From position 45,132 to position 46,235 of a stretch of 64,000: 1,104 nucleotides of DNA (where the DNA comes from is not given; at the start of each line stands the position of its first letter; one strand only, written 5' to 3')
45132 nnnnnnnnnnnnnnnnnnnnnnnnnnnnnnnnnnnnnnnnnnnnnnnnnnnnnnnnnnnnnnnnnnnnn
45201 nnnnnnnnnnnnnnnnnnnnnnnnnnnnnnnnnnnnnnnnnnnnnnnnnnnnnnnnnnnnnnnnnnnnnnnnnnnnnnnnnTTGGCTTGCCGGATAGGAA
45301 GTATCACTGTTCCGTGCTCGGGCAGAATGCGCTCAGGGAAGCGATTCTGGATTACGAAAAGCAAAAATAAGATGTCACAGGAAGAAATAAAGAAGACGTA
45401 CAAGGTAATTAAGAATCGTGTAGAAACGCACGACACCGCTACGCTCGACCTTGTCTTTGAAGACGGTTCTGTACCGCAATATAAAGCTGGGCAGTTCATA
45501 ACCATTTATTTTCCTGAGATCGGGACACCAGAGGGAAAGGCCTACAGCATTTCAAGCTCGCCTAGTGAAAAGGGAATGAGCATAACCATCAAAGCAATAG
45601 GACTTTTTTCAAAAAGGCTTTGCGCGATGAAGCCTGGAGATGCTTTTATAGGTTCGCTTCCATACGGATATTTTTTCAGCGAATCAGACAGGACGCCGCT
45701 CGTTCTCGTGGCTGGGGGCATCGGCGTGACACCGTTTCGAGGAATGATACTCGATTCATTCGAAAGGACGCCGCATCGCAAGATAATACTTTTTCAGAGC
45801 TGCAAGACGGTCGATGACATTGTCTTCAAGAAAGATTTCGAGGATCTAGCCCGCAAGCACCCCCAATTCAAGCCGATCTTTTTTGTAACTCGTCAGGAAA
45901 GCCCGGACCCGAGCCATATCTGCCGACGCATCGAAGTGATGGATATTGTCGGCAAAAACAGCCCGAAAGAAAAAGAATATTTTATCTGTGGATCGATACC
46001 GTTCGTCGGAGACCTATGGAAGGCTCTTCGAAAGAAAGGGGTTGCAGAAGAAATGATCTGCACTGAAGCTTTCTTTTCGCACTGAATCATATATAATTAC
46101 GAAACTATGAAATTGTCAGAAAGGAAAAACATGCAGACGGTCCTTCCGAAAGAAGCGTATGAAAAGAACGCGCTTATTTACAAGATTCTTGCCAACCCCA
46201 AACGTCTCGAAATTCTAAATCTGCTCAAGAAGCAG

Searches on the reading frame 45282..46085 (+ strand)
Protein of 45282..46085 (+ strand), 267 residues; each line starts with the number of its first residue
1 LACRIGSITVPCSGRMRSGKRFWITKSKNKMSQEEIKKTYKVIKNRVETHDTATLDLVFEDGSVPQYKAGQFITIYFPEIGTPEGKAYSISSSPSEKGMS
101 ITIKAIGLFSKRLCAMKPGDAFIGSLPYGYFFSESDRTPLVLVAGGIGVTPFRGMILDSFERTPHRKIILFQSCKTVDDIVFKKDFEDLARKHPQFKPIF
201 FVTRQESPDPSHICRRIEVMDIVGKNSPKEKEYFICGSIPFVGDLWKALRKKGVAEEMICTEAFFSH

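Call 28: search_protein_families(library=pfam, proteins=[window:45282-46085:+], max_evalue=0.01)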
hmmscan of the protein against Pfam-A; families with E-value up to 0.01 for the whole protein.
window:45282-46085:+ (267 aa): 4 families
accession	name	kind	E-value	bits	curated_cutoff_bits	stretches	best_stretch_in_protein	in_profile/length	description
PF00175.26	NAD_binding_1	-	7.7e-11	43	22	1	142-243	1-105/109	Oxidoreductase NAD-binding domain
PF00970.30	FAD_binding_6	-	3.9e-05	24.3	21.1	1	41-131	3-97/99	Oxidoreductase FAD-binding domain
PF08022.18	FAD_binding_8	-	0.0021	18.6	22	1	42-113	4-78/109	FAD-binding domain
PF08030.17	NAD_binding_6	-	0.0028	18.2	22.2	1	140-206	4-78/156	Ferric reductase NAD binding domain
